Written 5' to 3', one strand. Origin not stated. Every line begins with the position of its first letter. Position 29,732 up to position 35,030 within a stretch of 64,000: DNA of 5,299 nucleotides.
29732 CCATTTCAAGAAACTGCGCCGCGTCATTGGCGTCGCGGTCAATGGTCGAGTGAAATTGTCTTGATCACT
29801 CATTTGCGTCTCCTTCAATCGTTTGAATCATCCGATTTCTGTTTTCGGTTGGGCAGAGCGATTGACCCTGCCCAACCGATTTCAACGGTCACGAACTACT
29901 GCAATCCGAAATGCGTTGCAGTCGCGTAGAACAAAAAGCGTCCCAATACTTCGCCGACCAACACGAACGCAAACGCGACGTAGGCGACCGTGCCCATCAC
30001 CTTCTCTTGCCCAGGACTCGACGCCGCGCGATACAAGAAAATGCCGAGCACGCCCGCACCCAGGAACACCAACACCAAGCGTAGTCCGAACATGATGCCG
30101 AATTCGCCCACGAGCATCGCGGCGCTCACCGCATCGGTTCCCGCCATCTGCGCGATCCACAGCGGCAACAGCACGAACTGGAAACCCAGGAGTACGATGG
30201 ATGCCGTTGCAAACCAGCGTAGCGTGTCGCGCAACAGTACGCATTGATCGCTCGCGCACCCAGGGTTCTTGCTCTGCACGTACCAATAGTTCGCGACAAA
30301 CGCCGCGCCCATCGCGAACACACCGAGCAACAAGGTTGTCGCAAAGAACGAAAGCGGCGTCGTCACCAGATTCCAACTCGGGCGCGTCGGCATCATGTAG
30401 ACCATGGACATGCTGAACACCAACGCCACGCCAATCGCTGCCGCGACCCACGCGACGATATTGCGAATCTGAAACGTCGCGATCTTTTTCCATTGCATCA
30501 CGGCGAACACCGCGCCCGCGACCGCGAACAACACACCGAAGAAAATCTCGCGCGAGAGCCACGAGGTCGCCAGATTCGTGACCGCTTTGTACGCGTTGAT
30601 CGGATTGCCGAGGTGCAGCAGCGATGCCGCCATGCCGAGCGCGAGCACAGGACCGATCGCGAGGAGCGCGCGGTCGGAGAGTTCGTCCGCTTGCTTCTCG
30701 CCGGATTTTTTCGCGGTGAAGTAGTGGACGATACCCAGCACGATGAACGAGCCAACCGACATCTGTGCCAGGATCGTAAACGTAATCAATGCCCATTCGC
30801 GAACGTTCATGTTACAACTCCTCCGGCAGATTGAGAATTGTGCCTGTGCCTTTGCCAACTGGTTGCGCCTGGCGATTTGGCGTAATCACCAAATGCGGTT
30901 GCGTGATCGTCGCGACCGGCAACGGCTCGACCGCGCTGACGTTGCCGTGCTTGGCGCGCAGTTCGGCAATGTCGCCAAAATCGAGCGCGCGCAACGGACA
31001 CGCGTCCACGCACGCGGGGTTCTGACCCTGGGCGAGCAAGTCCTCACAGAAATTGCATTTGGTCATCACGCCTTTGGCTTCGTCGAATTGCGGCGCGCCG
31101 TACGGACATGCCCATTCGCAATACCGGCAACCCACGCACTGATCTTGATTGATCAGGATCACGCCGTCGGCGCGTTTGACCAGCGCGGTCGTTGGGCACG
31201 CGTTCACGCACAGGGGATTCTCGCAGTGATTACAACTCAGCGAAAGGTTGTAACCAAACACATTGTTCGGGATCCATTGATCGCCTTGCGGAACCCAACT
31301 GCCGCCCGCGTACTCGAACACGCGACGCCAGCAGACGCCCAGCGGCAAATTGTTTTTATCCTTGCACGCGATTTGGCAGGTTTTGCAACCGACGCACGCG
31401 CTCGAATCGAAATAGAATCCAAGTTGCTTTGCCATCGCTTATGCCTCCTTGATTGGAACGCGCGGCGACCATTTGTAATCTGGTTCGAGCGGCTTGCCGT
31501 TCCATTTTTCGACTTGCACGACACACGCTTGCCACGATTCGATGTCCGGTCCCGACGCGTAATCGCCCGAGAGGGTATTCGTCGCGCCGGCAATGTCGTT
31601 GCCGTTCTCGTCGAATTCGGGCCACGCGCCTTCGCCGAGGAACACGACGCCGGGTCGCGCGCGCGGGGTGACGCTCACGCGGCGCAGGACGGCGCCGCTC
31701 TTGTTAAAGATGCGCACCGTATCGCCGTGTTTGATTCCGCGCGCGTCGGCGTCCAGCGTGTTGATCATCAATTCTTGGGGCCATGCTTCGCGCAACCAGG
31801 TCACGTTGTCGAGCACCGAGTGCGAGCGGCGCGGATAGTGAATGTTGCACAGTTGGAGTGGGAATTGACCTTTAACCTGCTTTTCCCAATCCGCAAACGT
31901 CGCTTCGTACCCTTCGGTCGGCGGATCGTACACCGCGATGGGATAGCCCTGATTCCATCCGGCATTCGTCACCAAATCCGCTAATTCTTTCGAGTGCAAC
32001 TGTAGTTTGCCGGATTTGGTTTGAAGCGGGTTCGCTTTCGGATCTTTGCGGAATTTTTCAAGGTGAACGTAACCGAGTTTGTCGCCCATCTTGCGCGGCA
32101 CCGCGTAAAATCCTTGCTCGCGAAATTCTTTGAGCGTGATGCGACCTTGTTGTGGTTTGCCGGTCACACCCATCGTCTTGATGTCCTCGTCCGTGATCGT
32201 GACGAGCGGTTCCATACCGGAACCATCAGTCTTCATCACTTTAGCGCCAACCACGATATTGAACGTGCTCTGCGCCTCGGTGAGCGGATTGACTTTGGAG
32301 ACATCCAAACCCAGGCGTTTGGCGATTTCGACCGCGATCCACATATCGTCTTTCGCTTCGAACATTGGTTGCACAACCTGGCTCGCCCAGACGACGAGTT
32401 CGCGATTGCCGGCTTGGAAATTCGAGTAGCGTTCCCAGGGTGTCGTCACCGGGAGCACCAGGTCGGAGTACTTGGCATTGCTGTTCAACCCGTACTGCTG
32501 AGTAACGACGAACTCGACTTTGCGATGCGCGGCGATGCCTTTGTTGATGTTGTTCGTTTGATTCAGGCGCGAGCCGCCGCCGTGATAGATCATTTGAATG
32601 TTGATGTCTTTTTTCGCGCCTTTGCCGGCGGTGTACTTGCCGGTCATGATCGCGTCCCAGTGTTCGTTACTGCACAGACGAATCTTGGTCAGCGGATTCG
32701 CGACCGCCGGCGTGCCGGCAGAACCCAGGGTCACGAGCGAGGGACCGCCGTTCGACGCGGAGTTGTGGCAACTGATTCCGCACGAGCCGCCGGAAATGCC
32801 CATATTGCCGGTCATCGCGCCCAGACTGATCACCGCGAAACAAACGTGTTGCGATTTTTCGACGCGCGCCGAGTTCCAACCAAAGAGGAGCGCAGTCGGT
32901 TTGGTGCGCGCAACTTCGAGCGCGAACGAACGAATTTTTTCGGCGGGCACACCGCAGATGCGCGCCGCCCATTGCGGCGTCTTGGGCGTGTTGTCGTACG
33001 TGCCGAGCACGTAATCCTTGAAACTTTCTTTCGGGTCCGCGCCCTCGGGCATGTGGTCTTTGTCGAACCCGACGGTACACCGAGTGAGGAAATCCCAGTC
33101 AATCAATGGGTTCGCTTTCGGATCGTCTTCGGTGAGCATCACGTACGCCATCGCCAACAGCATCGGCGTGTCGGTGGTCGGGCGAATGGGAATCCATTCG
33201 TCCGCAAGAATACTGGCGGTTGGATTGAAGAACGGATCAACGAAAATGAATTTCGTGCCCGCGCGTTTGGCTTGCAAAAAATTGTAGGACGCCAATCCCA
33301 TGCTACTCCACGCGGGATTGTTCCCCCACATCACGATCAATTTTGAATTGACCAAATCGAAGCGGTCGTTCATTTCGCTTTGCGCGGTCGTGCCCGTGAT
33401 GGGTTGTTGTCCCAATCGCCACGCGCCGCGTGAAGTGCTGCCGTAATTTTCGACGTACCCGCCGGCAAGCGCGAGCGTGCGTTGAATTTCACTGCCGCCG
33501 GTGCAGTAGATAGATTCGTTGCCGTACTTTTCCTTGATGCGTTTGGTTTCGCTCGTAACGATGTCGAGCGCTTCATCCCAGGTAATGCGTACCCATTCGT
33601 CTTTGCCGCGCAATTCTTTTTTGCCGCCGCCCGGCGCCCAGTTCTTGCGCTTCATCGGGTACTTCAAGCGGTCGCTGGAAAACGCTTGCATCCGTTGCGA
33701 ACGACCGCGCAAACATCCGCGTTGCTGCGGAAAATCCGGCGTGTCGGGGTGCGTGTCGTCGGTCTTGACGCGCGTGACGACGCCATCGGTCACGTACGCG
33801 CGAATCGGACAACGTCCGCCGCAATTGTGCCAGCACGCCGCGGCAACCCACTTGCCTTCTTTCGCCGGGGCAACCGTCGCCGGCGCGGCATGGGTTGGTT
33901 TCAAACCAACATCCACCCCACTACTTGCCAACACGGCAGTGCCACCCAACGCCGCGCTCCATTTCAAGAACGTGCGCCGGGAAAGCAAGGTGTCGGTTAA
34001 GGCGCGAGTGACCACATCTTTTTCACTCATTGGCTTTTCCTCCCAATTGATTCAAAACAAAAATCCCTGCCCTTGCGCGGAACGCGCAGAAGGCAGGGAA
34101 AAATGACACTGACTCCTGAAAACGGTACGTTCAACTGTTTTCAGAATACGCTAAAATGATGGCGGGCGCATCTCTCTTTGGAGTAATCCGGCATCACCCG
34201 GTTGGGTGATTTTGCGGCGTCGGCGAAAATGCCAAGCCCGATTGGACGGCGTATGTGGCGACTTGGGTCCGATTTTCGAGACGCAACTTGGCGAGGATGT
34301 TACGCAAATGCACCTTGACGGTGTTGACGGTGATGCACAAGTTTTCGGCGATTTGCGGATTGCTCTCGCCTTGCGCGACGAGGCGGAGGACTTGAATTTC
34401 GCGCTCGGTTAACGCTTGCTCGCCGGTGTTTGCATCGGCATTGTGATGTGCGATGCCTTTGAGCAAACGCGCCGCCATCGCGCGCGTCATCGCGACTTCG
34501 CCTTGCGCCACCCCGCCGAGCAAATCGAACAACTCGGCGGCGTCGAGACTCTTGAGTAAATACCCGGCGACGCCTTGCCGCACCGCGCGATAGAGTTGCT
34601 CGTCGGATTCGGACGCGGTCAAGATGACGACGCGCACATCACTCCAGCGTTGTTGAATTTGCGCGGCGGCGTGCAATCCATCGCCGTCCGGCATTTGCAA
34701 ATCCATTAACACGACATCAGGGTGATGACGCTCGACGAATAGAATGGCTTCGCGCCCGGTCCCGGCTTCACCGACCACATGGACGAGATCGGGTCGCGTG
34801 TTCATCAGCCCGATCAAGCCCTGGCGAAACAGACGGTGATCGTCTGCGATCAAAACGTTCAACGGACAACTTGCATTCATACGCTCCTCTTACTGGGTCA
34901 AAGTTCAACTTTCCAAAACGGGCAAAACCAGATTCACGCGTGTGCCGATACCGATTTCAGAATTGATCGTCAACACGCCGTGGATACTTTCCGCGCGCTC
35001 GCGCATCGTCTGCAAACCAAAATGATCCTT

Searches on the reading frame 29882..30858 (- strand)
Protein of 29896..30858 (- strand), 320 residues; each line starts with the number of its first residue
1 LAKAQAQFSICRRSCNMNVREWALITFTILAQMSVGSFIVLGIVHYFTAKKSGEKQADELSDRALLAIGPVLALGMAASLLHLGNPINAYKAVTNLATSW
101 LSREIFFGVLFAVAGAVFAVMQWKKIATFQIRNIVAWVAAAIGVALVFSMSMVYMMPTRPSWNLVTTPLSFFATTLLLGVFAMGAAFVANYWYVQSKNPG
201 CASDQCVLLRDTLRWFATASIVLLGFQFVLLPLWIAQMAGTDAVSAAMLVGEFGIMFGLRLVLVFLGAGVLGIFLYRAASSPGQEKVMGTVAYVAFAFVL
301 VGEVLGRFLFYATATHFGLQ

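Call 7: search_protein_families(library=pfam, proteins=[window:29882-30796:-], max_evalue=0.001)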
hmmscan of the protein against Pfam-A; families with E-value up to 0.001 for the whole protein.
window:29882-30796:- (304 aa): 0 families

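Call 13: search_protein_families(library=pfam, proteins=[window:29896-30858:-], max_evalue=0.00001)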
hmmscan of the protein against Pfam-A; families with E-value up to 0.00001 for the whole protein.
window:29896-30858:- (320 aa): 1 family
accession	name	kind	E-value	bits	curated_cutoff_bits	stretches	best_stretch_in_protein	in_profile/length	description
PF04976.17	DmsC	-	1.8e-36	126.5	22.3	1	19-311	5-273/275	DMSO reductase anchor subunit (DmsC)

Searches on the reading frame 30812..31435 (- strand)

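Call 13: search_protein_families(library=pfam, proteins=[window:30812-31435:-], max_evalue=0.00001)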
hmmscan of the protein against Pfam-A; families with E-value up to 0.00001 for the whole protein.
window:30812-31435:- (207 aa): 8 families
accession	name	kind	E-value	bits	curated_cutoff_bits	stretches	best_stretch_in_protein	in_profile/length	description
PF13247.11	Fer4_11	-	1.5e-25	89.8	26.2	1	64-155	6-99/100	4Fe-4S dicluster domain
PF12797.12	Fer4_2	-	4.2e-12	45.6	24.5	1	92-112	2-22/22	4Fe-4S binding domain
PF12837.12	Fer4_6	-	7.5e-12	45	25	1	92-115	1-24/24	4Fe-4S binding domain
PF00037.32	Fer4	-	1.4e-11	44.1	21.1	1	94-115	2-23/24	4Fe-4S binding domain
PF12838.12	Fer4_7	-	4.5e-10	40.3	27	1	67-114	1-52/52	4Fe-4S dicluster domain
PF13237.11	Fer4_10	-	2e-08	34.5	25.5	0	93-147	2-53/53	4Fe-4S dicluster domain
PF13187.11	Fer4_9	-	7.3e-08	32.8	27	0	68-114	2-51/52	4Fe-4S dicluster domain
PF14697.11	Fer4_21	-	5.6e-06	26.8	35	0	68-112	8-53/59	4Fe-4S dicluster domain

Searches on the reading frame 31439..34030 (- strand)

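Call 7: search_protein_families(library=pfam, proteins=[window:31439-34030:-], max_evalue=0.001)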
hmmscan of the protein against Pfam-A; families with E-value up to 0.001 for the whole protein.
window:31439-34030:- (863 aa): 4 families
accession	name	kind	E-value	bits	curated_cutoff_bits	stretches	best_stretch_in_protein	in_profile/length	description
PF00384.28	Molybdopterin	-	5e-47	161.1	24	1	121-572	1-353/353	Molybdopterin oxidoreductase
PF01568.27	Molydop_binding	-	1.4e-20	73.8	26.8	1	725-818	1-90/110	Molydopterin dinucleotide binding domain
PF04879.21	Molybdop_Fe4S4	-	9.6e-10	38.7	22.7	1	60-112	2-49/55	Molybdopterin oxidoreductase Fe4S4 domain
PF10518.14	TAT_signal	-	8.2e-06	25.9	22.7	1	16-35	2-21/21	TAT (twin-arginine translocation) pathway signal sequence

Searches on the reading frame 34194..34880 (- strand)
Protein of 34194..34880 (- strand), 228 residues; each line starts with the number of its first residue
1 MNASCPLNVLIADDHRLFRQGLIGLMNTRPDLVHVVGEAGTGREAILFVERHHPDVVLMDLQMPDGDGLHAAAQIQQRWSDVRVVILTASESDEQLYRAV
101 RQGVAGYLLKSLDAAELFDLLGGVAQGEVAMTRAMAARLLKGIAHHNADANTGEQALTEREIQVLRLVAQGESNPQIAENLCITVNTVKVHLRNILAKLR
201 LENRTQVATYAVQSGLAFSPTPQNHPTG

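Call 7: search_protein_families(library=pfam, proteins=[window:34194-34880:-], max_evalue=0.001)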
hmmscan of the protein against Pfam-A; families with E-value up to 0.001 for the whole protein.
window:34194-34880:- (228 aa): 5 families
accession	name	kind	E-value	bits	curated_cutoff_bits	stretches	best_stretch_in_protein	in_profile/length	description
PF00072.30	Response_reg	-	1.4e-25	90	30.2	1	9-120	1-109/111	Response regulator receiver domain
PF00196.25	GerE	-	2.4e-20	72.4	23.5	1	156-211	2-57/57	Bacterial regulatory proteins, luxR family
PF08281.18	Sigma70_r4_2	-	1.1e-05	25.5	25.7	1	156-199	10-54/54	Sigma-70, region 4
PF13384.12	HTH_23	-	1.3e-05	25.2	24.6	1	160-192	6-38/50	Homeodomain-like domain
PF04545.22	Sigma70_r4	-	0.00061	19.7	24.1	0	156-200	4-49/50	Sigma-70, region 4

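Call 46: search_protein_families(library=ncbifam, proteins=[window:34194-34880:-], max_evalue=0.00001)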
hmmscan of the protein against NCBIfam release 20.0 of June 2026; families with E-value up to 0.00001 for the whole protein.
window:34194-34880:- (228 aa): 80 families (the best 25 are shown)
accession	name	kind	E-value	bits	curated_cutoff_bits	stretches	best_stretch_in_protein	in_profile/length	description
NF007935.0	PRK10651.1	equivalog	1e-51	175.2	250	1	4-214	4-213/216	two-component system response regulator NarL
NF047785.1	respo_reg_MadR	equivalog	7.8e-45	152.8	300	1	8-216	2-208/209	MadR family response regulator transcription factor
NF052445.1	RespRegMctR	equivalog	1.2e-38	132.6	300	1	7-216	2-204/205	two-component system response regulator MctR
NF011896.0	PRK15369.1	equivalog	2.6e-38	131.8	242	1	7-215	4-208/211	two component system response regulator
NF007708.0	PRK10403.1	equivalog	7.1e-38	130.2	343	1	1-207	1-204/215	nitrate/nitrite response regulator protein NarP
NF007018.1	PRK09483.1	equivalog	1.3e-30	106.6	280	1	7-216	2-208/217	UvrY/SirA/GacA family response regulator transcription factor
NF041830.1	RR_TF_ErdR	exception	1e-22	81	390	1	8-210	3-204/213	response regulator transcription factor ErdR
NF007685.0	PRK10360.1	equivalog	1e-22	80.9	258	1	9-209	4-190/196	response regulator transcription factor UhpA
NF007403.0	PRK09935.1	equivalog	4e-22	78.8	271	1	6-212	3-205/210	fimbria biosynthesis transcriptional regulator FimZ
NF007505.1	PRK10100.1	equivalog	3e-20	72.8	250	1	53-211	41-199/204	biofilm master transcriptional regulator CsgD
NF041367.1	CheY_Halo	equivalog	3.8e-19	69.1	200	1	9-119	1-108/114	chemotaxis protein CheY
NF008098.0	PRK10840.1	equivalog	9.3e-18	64.5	235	1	7-210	4-204/216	response regulator transcription factor RcsB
NF040749.1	tetrathio_RR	equivalog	3.1e-16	59.7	290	1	50-204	40-181/191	tetrathionate respiration response regulator TtrR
NF006900.1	PRK09390.1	equivalog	3.5e-16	59.4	255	1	8-214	6-200/203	response regulator FixJ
NF001965.0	PRK00742.1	subfamily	2.7e-15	56.4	293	1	7-112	4-109/357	chemotaxis-specific protein-glutamate methyltransferase CheB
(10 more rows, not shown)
